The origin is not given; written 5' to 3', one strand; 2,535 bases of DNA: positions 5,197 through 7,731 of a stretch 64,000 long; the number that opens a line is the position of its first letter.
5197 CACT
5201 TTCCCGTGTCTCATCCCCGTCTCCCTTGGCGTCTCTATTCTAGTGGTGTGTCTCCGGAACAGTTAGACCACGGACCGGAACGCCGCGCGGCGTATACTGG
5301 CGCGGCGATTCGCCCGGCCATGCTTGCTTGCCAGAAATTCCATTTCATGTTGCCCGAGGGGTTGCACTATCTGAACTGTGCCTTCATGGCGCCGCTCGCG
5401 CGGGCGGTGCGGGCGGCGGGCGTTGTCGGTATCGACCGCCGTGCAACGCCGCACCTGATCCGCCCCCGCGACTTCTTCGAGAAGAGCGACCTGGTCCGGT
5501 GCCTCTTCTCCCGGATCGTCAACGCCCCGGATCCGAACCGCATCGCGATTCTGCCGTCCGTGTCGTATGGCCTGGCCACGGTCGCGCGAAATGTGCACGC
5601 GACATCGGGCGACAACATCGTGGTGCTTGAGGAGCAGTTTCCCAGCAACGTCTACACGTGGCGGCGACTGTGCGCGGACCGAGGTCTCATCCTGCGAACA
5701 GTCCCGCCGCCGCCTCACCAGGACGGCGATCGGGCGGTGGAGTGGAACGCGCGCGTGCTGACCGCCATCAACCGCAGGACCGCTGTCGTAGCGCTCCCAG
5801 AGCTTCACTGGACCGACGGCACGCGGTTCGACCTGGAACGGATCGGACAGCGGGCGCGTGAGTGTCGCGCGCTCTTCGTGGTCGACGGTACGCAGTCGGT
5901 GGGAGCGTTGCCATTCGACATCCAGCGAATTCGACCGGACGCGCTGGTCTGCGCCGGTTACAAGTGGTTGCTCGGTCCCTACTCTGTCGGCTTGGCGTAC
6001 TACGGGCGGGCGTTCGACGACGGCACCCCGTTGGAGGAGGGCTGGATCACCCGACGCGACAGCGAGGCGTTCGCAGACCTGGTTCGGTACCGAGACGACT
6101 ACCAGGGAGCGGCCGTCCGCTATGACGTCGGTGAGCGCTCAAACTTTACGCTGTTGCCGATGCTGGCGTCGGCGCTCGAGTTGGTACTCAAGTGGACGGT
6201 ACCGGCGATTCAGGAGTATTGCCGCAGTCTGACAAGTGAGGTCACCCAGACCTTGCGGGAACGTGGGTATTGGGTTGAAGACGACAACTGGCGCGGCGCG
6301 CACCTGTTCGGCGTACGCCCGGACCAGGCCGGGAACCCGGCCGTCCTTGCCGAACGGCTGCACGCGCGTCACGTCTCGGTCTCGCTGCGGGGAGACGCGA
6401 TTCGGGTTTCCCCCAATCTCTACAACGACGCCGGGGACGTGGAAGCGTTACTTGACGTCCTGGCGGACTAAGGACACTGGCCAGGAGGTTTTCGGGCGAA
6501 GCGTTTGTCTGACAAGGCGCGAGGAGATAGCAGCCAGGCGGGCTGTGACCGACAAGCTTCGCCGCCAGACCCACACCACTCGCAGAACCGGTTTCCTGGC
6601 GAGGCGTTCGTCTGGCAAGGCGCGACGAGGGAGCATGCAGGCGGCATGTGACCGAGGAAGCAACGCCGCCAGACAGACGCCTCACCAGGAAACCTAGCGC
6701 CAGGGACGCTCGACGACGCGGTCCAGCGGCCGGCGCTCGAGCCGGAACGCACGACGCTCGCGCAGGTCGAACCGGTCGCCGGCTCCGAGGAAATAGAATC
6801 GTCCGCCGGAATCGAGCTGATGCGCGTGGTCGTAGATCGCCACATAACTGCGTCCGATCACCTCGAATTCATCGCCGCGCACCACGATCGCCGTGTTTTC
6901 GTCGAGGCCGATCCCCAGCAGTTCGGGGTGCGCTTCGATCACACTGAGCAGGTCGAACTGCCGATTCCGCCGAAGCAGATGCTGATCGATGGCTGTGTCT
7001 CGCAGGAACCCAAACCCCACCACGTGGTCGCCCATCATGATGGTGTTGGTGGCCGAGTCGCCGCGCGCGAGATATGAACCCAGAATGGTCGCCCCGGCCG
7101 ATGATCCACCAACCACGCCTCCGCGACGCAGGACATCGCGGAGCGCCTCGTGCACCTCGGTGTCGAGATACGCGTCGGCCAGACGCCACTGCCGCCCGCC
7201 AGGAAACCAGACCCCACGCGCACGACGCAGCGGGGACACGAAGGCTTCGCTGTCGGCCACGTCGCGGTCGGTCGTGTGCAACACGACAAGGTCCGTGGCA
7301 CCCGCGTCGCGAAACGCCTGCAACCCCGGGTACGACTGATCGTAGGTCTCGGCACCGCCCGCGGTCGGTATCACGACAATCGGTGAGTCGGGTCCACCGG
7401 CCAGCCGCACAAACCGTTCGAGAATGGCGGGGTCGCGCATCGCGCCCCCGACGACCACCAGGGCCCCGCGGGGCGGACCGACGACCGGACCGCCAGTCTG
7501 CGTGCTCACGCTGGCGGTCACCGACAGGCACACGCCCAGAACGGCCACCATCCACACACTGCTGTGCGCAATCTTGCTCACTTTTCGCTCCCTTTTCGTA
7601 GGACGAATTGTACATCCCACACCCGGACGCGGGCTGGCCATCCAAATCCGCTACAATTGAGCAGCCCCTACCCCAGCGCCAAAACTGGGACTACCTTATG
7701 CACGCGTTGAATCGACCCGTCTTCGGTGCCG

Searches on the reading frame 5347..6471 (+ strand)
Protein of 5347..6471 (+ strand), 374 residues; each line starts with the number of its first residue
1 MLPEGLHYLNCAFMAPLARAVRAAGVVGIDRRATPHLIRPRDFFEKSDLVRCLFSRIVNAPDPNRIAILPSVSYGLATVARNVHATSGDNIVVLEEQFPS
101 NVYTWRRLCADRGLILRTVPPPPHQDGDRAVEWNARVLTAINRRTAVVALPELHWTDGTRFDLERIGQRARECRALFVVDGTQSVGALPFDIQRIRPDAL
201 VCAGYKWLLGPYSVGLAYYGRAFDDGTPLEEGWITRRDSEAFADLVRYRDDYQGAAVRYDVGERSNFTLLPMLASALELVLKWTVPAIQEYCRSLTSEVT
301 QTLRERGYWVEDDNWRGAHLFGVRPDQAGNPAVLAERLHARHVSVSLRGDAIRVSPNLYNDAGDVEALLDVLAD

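Call 79: search_protein_families(library=pfam, proteins=[window:5347-6471:+], max_evalue=0.00001)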
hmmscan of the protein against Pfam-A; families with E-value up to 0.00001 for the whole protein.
window:5347-6471:+ (374 aa): 1 family
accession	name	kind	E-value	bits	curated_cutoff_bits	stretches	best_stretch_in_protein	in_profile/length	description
PF00266.25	Aminotran_5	-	8.1e-25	88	21.5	1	50-307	48-295/371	Aminotransferase class-V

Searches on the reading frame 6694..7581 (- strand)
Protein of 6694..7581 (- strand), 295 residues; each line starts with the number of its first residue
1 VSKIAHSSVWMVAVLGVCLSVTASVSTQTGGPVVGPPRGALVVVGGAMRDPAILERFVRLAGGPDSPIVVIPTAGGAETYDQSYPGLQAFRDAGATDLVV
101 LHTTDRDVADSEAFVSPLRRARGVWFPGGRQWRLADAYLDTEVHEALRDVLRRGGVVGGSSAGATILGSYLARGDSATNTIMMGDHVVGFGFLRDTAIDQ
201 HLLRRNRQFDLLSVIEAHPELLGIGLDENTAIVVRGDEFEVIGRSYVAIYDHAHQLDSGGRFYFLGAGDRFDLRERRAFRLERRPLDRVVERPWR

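Call 79: search_protein_families(library=pfam, proteins=[window:6694-7581:-], max_evalue=0.00001)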
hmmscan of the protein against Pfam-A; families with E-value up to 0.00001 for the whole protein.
window:6694-7581:- (295 aa): 1 family
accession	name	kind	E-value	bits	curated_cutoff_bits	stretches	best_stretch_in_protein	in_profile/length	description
PF03575.23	Peptidase_S51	-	4.1e-18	66.2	23.9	1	51-242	16-206/206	Peptidase family S51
